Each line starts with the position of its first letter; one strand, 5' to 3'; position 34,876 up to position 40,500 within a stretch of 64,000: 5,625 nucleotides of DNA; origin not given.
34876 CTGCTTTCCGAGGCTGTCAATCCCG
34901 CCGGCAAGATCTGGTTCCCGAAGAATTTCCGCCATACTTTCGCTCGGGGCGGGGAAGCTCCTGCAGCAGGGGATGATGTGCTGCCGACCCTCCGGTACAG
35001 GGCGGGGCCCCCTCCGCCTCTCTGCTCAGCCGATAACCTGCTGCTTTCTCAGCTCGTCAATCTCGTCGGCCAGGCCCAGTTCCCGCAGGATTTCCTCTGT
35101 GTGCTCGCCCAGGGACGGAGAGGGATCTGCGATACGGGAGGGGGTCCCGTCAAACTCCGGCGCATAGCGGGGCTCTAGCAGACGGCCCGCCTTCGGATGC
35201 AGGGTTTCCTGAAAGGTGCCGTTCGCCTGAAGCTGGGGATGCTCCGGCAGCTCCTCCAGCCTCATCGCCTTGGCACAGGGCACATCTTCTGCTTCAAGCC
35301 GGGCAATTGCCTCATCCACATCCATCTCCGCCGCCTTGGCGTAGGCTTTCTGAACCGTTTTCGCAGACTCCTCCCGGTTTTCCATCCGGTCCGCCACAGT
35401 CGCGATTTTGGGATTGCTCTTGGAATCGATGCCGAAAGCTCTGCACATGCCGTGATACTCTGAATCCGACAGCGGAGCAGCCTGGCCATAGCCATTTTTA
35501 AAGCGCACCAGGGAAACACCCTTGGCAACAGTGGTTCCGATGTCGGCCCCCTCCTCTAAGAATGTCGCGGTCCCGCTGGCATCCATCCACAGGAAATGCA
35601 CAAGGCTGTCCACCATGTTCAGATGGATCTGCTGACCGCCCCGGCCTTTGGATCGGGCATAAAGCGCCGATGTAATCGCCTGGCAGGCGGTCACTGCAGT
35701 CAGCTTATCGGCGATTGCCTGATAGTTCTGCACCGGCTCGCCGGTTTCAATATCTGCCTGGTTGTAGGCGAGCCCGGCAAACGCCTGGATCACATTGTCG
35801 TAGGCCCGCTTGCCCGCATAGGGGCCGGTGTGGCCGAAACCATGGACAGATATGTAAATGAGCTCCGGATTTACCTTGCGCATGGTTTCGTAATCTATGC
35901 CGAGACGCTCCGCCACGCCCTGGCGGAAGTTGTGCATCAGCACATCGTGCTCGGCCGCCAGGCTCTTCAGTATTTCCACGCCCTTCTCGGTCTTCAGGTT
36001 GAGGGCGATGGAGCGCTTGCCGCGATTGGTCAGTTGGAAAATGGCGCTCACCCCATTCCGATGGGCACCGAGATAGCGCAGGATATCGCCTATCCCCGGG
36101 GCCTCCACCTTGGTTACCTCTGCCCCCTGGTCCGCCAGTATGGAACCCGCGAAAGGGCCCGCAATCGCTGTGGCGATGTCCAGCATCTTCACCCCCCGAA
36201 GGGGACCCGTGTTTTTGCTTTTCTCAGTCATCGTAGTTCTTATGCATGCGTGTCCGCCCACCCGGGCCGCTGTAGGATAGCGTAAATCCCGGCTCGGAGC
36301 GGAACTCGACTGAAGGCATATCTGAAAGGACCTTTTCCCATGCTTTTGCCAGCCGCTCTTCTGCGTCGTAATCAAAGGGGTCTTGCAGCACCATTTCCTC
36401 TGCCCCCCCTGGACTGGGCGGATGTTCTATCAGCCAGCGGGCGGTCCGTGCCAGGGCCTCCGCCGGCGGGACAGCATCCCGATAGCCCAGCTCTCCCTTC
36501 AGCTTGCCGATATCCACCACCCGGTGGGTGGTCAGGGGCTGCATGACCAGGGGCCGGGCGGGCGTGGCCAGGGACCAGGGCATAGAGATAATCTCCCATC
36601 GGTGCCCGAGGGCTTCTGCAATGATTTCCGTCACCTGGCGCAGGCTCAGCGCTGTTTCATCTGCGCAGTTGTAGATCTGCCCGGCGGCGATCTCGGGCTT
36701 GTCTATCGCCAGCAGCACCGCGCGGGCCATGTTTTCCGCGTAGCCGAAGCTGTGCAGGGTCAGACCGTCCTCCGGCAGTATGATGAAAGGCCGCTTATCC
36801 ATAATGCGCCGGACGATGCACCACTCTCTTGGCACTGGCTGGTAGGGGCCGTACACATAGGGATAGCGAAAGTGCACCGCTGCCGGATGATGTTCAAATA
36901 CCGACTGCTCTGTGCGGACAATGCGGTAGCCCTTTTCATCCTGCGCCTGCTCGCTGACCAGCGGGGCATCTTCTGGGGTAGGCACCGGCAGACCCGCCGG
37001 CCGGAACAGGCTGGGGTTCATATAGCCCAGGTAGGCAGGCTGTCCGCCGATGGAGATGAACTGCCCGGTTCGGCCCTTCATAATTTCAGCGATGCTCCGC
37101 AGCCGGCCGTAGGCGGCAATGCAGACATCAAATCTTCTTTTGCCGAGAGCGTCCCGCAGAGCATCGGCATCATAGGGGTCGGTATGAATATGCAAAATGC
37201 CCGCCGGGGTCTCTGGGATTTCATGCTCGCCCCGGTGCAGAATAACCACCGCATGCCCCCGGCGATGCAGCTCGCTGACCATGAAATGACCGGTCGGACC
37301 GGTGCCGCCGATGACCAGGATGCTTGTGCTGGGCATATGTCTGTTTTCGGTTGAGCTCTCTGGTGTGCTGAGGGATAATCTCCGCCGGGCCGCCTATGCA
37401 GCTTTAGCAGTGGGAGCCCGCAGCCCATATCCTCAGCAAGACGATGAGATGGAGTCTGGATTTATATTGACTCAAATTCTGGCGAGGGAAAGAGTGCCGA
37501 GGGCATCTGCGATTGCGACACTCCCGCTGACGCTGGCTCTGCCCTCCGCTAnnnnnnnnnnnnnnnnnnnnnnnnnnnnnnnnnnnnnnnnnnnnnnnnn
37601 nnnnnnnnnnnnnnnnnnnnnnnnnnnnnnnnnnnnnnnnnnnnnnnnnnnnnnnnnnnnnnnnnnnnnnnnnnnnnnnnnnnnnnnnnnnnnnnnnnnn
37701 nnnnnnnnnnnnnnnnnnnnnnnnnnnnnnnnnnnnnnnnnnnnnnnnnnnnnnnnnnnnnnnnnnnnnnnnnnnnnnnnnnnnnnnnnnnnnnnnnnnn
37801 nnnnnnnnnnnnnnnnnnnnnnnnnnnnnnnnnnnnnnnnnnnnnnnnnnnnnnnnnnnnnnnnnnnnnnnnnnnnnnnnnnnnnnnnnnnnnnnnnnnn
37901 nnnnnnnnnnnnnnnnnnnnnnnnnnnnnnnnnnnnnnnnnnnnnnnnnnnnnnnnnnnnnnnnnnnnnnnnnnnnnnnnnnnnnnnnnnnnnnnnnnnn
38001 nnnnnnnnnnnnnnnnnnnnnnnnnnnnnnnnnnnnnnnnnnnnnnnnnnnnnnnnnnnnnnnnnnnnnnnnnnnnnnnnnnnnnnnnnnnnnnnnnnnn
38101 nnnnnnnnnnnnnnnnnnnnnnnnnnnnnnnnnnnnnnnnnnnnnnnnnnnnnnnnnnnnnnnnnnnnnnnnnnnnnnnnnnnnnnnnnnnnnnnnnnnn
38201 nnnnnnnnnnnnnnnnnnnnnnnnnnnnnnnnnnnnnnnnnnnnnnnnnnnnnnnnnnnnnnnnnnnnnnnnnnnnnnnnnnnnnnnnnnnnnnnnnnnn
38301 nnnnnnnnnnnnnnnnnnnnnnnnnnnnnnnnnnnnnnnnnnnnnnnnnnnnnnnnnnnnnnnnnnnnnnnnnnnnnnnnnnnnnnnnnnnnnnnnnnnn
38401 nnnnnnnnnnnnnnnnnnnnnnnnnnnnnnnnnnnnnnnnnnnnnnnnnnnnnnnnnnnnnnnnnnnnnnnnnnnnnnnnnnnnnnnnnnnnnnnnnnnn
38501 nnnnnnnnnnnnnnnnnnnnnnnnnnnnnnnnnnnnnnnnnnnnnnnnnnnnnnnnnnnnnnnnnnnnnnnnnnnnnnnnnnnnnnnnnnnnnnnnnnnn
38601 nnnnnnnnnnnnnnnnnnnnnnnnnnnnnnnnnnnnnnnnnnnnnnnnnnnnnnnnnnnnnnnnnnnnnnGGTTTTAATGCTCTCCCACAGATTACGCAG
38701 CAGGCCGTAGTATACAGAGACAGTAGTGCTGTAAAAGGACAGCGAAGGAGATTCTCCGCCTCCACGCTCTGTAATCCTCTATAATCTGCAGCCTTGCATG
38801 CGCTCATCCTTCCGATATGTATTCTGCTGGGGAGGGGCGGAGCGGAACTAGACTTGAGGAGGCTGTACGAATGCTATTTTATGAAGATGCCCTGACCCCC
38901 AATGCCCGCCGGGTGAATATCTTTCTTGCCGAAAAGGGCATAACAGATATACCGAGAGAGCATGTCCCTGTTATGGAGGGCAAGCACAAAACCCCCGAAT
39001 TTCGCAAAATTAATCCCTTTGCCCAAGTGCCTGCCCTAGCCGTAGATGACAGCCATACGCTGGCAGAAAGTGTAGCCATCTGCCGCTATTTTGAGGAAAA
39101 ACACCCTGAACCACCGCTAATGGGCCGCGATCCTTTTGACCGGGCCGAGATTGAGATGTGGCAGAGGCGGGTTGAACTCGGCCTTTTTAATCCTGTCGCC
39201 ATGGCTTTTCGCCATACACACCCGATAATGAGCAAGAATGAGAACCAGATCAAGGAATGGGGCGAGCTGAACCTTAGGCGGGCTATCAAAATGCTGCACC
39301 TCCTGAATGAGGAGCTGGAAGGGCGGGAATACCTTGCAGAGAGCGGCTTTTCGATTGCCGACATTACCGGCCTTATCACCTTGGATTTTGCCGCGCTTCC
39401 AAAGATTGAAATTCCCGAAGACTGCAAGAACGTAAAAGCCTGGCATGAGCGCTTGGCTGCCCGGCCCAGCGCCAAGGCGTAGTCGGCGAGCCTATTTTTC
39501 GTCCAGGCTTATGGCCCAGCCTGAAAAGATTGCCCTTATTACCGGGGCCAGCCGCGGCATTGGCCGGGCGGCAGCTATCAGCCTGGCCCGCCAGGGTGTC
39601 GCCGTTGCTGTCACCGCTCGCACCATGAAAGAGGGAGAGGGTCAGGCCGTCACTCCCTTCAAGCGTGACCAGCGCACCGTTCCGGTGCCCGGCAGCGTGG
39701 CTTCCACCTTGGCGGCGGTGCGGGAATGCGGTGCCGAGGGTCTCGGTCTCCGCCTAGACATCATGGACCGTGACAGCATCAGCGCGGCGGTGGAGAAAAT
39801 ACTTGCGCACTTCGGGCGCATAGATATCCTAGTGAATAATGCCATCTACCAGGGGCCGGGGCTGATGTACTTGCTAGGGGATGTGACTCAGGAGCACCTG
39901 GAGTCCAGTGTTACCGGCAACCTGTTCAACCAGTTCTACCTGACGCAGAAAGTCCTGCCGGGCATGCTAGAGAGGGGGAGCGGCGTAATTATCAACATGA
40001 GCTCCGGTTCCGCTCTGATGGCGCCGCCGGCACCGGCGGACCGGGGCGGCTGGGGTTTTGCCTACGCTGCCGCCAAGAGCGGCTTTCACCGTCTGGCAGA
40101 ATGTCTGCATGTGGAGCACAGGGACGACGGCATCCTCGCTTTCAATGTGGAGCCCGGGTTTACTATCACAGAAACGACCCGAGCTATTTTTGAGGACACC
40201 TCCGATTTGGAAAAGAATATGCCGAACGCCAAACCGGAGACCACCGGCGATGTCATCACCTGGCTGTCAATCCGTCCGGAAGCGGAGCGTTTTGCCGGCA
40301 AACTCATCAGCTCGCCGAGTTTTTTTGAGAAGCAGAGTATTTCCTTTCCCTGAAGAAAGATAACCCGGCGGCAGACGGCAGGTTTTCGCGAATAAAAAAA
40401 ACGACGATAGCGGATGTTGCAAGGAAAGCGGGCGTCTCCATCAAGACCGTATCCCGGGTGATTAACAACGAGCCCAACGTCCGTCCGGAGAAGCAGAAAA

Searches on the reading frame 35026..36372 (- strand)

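Call 90: search_protein_families(library=pfam, proteins=[window:35026-36372:-], max_evalue=0.0001)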
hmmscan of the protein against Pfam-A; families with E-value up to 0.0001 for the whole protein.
window:35026-36372:- (448 aa): 1 family
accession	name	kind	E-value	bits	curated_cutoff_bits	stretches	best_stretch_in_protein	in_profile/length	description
PF02515.22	CoA_transf_3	-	4.6e-91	306.1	23.3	1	58-425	1-366/366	CoA-transferase family III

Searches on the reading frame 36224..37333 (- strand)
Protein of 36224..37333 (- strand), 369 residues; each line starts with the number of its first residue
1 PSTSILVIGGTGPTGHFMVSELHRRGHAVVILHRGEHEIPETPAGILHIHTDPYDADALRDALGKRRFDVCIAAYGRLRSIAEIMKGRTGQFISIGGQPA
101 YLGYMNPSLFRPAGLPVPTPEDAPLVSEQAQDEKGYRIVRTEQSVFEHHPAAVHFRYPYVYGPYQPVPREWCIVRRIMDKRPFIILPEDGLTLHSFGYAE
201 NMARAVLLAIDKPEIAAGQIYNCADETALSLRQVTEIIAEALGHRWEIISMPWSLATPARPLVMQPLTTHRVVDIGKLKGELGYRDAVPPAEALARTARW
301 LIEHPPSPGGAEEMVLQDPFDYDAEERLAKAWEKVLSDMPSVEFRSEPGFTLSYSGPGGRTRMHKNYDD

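Call 90: search_protein_families(library=pfam, proteins=[window:36224-37333:-], max_evalue=0.0001)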
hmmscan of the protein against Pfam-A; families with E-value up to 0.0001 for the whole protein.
window:36224-37333:- (369 aa): 3 families
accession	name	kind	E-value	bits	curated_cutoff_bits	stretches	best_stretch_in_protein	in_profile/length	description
PF01370.27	Epimerase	-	5e-12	46.2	20.9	1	152-224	164-240/240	NAD dependent epimerase/dehydratase family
PF05368.20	NmrA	-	5.8e-06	26.5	27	0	3-64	3-68/298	NmrA-like family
PF13460.12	NAD_binding_10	-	6.9e-05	23.2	27.2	0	9-77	1-70/184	NAD(P)H-binding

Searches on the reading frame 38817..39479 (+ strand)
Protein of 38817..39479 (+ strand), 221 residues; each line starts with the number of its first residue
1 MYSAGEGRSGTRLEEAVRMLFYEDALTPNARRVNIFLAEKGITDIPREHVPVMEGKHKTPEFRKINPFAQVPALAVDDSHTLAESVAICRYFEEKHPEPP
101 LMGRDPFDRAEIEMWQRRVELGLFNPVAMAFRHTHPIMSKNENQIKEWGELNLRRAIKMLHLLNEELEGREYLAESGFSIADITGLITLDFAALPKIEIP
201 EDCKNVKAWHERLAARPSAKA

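Call 14: search_protein_families(library=pfam, proteins=[window:38817-39479:+], max_evalue=0.001)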
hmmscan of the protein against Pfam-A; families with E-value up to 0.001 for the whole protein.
window:38817-39479:+ (221 aa): 6 families
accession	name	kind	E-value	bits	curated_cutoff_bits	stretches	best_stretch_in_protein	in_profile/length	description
PF13417.12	GST_N_3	-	3.6e-16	59.7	22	1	22-100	2-75/75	Glutathione S-transferase, N-terminal domain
PF13409.12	GST_N_2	-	3.8e-16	59.9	25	1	28-94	3-69/70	Glutathione S-transferase, N-terminal domain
PF02798.26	GST_N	-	1.2e-10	42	20.9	1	28-92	12-74/76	Glutathione S-transferase, N-terminal domain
PF00043.30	GST_C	-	2.8e-09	37.6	20.7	1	138-217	13-93/93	Glutathione S-transferase, C-terminal domain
PF14497.11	GST_C_3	-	2.7e-05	24.8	21.6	1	147-220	22-98/104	Glutathione S-transferase, C-terminal domain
PF13410.11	GST_C_2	-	0.00035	21.1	24.9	1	147-212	2-69/69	Glutathione S-transferase, C-terminal domain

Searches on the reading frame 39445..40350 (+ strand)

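Call 14: search_protein_families(library=pfam, proteins=[window:39445-40350:+], max_evalue=0.001)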
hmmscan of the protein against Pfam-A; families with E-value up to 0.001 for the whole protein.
window:39445-40350:+ (302 aa): 3 families
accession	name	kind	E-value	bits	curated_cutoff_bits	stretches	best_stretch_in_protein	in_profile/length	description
PF00106.31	adh_short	-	1.5e-37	129.4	26.6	2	86-251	38-193/195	short chain dehydrogenase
PF13561.12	adh_short_C2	-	6e-26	91.9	27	1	34-261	1-200/236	Enoyl-(Acyl carrier protein) reductase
PF08659.16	KR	-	0.00028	21.3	22.6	1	31-139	4-95/180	KR domain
